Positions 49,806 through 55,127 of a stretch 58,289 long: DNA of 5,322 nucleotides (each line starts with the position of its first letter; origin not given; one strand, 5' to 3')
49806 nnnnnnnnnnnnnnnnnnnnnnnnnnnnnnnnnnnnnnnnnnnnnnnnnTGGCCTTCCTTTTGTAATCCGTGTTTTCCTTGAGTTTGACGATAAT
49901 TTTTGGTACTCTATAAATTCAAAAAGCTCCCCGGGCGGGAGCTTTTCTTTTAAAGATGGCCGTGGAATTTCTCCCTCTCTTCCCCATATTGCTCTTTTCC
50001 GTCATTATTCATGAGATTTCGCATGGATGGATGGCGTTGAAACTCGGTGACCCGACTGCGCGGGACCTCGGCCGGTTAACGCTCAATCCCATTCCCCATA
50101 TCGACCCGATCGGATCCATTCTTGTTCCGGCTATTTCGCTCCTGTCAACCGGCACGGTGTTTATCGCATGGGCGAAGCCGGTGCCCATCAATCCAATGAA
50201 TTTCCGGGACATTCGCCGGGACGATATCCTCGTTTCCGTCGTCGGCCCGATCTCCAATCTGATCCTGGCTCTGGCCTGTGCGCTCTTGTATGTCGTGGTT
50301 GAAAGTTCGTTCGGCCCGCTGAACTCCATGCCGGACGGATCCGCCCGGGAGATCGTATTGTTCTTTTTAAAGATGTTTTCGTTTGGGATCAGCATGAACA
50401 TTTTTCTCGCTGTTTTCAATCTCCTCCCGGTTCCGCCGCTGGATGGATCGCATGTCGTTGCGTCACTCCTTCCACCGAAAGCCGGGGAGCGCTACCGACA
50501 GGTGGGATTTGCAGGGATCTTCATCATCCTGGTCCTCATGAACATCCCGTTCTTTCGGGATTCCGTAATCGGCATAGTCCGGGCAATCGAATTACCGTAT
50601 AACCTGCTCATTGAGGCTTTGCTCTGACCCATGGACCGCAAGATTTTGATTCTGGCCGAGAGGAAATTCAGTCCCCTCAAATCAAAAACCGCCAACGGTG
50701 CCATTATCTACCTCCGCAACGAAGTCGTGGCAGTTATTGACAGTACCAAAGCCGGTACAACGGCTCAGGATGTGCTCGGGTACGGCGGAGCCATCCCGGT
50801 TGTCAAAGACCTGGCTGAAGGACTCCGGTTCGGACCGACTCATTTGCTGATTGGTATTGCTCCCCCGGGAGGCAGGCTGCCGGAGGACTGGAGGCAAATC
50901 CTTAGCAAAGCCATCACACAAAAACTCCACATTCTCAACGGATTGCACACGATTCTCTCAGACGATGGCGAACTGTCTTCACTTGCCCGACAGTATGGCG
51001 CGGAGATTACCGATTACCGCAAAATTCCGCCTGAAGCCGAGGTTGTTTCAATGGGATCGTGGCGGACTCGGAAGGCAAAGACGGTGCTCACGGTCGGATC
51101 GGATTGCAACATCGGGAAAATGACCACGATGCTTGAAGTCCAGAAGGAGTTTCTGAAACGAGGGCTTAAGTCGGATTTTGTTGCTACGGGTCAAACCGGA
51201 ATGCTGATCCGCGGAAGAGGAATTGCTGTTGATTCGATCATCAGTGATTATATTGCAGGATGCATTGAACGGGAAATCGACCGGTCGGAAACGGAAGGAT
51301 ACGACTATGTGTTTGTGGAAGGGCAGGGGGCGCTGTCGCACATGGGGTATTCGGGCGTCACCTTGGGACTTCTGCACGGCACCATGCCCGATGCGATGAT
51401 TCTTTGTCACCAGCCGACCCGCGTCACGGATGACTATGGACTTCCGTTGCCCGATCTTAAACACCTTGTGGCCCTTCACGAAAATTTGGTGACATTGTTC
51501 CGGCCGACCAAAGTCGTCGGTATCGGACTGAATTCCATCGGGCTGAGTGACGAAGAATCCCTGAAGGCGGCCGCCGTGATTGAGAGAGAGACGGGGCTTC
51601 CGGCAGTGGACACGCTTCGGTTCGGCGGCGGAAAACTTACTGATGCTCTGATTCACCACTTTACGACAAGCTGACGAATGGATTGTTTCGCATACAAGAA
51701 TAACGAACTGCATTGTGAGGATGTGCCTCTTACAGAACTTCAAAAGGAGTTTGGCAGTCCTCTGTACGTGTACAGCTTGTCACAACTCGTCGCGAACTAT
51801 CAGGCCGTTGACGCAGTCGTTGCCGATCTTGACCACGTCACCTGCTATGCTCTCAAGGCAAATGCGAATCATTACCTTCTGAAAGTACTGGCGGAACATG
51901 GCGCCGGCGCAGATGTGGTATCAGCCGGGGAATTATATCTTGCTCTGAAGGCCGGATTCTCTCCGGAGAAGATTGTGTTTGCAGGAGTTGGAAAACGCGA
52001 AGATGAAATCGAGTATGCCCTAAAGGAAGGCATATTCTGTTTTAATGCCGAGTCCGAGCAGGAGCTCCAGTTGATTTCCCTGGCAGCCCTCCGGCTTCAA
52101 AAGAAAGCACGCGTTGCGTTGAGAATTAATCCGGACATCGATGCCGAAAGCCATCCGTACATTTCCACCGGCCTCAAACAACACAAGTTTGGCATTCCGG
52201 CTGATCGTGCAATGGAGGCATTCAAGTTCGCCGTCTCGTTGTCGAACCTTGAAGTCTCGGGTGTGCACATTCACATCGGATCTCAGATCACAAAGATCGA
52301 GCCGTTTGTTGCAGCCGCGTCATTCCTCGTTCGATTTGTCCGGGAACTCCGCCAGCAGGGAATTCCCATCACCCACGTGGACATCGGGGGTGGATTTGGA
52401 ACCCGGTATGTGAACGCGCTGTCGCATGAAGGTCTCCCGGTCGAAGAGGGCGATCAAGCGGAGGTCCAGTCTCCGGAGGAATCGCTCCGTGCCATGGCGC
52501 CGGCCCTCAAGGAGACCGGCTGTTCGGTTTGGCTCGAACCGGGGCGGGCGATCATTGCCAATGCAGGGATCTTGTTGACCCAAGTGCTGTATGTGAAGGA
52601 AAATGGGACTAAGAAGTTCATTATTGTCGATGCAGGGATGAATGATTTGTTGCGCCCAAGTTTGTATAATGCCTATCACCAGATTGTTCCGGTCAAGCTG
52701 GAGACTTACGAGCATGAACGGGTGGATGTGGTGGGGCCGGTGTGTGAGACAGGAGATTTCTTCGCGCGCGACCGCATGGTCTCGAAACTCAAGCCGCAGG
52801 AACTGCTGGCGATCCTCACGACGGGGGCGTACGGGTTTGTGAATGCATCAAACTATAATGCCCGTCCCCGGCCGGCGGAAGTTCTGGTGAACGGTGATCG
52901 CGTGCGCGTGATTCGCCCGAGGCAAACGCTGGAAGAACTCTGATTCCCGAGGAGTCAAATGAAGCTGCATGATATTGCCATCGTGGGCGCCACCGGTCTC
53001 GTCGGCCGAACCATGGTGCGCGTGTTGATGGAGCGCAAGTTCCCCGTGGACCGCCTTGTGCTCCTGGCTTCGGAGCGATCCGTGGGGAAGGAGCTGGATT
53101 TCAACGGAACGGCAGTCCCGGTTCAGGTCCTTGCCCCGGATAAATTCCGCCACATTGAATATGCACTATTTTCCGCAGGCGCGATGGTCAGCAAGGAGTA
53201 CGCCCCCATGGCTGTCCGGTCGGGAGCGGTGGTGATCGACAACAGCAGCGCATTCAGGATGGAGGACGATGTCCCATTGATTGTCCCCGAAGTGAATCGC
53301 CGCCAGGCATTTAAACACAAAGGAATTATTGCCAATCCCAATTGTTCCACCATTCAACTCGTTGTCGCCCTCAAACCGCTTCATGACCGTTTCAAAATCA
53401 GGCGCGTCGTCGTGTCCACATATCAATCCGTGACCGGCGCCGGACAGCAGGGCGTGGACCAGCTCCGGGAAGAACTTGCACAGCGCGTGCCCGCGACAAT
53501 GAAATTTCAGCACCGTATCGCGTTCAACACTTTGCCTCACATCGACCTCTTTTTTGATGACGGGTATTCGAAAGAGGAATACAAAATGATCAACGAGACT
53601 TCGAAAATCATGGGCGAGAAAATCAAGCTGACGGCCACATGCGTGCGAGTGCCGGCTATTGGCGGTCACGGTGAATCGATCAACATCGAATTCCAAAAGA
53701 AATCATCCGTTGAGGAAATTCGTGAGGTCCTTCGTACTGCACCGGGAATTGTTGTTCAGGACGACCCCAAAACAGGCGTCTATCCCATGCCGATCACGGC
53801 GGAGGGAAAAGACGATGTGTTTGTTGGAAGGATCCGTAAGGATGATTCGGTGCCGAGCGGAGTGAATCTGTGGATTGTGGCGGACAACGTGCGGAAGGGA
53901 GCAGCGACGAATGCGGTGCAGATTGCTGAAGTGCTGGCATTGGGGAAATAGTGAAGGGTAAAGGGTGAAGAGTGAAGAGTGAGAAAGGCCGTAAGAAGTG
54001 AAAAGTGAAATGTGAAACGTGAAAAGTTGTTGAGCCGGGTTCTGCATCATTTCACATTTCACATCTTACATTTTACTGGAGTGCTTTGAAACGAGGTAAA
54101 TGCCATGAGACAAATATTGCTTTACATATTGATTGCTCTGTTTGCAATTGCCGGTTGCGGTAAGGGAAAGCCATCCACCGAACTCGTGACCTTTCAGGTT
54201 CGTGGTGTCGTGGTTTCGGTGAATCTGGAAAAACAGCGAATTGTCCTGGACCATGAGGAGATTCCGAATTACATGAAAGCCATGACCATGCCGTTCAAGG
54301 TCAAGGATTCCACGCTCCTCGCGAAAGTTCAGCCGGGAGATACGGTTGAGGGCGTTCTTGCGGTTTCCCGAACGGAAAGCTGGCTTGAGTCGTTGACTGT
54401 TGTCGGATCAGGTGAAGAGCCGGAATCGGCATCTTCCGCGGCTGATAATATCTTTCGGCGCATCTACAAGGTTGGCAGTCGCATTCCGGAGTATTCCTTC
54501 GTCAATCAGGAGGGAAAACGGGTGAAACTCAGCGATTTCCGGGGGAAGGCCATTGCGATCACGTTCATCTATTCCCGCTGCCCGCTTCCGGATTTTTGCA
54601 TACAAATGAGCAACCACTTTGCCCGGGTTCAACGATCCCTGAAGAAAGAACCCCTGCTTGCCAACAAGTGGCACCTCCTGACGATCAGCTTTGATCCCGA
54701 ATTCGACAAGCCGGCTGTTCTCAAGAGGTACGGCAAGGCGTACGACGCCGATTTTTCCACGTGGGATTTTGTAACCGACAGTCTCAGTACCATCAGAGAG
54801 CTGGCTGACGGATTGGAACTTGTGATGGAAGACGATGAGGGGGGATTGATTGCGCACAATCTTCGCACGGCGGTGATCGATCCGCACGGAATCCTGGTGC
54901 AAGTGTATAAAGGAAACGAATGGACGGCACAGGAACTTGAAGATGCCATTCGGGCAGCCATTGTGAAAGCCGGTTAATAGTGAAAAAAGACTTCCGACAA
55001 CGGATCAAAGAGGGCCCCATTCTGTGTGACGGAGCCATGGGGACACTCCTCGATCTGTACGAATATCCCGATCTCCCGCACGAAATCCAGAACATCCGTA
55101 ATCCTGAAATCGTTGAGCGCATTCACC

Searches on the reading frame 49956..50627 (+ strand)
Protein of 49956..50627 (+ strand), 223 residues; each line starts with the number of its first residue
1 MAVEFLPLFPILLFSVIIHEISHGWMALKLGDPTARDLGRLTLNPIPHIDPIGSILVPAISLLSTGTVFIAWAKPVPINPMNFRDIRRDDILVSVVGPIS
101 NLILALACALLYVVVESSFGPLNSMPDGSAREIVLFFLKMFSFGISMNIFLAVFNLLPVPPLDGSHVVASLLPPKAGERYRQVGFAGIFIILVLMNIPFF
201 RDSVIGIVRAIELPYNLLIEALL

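Call 34: search_protein_families(library=pfam, proteins=[window:49956-50627:+], max_evalue=0.00001)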
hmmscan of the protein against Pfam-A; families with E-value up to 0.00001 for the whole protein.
window:49956-50627:+ (223 aa): 1 family
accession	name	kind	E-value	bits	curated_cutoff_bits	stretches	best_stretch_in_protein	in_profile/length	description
PF02163.28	Peptidase_M50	-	1.8e-15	57.4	27.2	1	88-191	76-217/221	Peptidase family M50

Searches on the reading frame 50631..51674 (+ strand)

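Call 34: search_protein_families(library=pfam, proteins=[window:50631-51674:+], max_evalue=0.00001)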
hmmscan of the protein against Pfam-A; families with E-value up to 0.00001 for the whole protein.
window:50631-51674:+ (347 aa): 2 families
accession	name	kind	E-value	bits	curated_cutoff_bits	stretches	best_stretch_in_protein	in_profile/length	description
PF07755.17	DUF1611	-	7.7e-64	215.3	25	1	140-336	3-200/201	Domain of unknown function (DUF1611_C) P-loop domain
PF17396.8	DUF1611_N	-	3.2e-24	85.5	22.6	1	39-131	2-94/95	Domain of unknown function (DUF1611_N) Rossmann-like domain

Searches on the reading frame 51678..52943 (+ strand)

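Call 34: search_protein_families(library=pfam, proteins=[window:51678-52943:+], max_evalue=0.00001)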
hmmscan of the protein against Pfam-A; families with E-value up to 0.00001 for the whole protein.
window:51678-52943:+ (421 aa): 3 families
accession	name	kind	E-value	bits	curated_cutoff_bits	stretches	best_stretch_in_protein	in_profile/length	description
PF02784.22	Orn_Arg_deC_N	-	7.1e-61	206.1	23.4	1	36-294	3-247/247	Pyridoxal-dependent decarboxylase, pyridoxal binding domain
PF00278.28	Orn_DAP_Arg_deC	-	4.9e-29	100.9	23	1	30-383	2-95/95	Pyridoxal-dependent decarboxylase, C-terminal sheet domain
PF01168.26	Ala_racemase_N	-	2.5e-07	31.1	24.1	1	33-237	2-194/220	Alanine racemase, N-terminal domain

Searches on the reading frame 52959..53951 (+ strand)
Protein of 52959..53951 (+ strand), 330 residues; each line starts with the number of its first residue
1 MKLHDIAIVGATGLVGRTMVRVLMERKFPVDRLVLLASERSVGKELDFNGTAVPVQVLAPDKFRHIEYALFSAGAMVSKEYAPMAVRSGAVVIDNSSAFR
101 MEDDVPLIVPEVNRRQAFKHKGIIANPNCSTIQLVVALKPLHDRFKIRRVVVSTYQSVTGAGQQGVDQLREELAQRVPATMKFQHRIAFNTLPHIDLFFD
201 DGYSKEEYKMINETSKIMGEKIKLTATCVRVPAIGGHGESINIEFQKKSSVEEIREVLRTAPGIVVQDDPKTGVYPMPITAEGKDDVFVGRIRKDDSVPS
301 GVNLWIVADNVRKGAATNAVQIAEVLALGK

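Call 35: search_protein_families(library=pfam, proteins=[window:52959-53951:+], max_evalue=0.001)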
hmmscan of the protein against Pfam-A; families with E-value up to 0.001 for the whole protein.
window:52959-53951:+ (330 aa): 3 families
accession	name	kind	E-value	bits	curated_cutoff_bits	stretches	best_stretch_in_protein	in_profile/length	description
PF02774.23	Semialdhyde_dhC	-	2.5e-49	168.4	26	1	138-313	1-184/184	Semialdehyde dehydrogenase, dimerisation domain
PF01118.30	Semialdhyde_dh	-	1.1e-33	116.6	26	1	6-117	2-118/121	Semialdehyde dehydrogenase, NAD binding domain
PF02800.25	Gp_dh_C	-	3.1e-07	30.6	24.4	1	216-262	63-110/158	Glyceraldehyde 3-phosphate dehydrogenase, C-terminal domain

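Call 57: find_encoding_contigs(protein=window:52959-53951:+, flank=10000, max_places=1)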
Protein window:52959-53951:+ (330 aa): 1 contig read that carries it; 1 place shown.
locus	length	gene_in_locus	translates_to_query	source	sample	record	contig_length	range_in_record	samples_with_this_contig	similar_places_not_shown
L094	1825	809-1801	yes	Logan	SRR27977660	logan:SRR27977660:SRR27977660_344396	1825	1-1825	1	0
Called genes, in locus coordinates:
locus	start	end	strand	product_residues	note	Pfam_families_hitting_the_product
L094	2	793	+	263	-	?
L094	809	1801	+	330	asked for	PF01118:Semialdhyde_dh, PF02800:Gp_dh_C (faint), PF02774:Semialdhyde_dhC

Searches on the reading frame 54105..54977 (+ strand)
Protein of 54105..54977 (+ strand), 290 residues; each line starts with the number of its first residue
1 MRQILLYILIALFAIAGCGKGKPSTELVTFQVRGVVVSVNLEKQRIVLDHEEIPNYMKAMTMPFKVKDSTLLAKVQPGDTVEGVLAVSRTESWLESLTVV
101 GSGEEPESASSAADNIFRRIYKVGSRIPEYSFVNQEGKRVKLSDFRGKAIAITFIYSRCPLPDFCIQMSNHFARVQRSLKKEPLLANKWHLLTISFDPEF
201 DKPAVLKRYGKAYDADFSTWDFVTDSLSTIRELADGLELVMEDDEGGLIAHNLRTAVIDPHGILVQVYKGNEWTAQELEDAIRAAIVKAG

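Call 35: search_protein_families(library=pfam, proteins=[window:54105-54977:+], max_evalue=0.001)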
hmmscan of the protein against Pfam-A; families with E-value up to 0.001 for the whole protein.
window:54105-54977:+ (290 aa): 4 families
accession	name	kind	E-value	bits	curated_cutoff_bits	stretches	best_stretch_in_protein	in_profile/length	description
PF02630.20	SCO1-SenC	-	2.7e-17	63.4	22.8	1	129-262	3-132/134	SCO1/SenC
PF11604.15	CusF_Ec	-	3.5e-15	56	27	1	30-82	2-55/72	Copper binding periplasmic protein CusF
PF08534.16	Redoxin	-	1.9e-06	28.2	26.6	1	122-278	1-144/148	Redoxin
PF00578.27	AhpC-TSA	-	3.4e-05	24.2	26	1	123-266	1-123/124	AhpC/TSA family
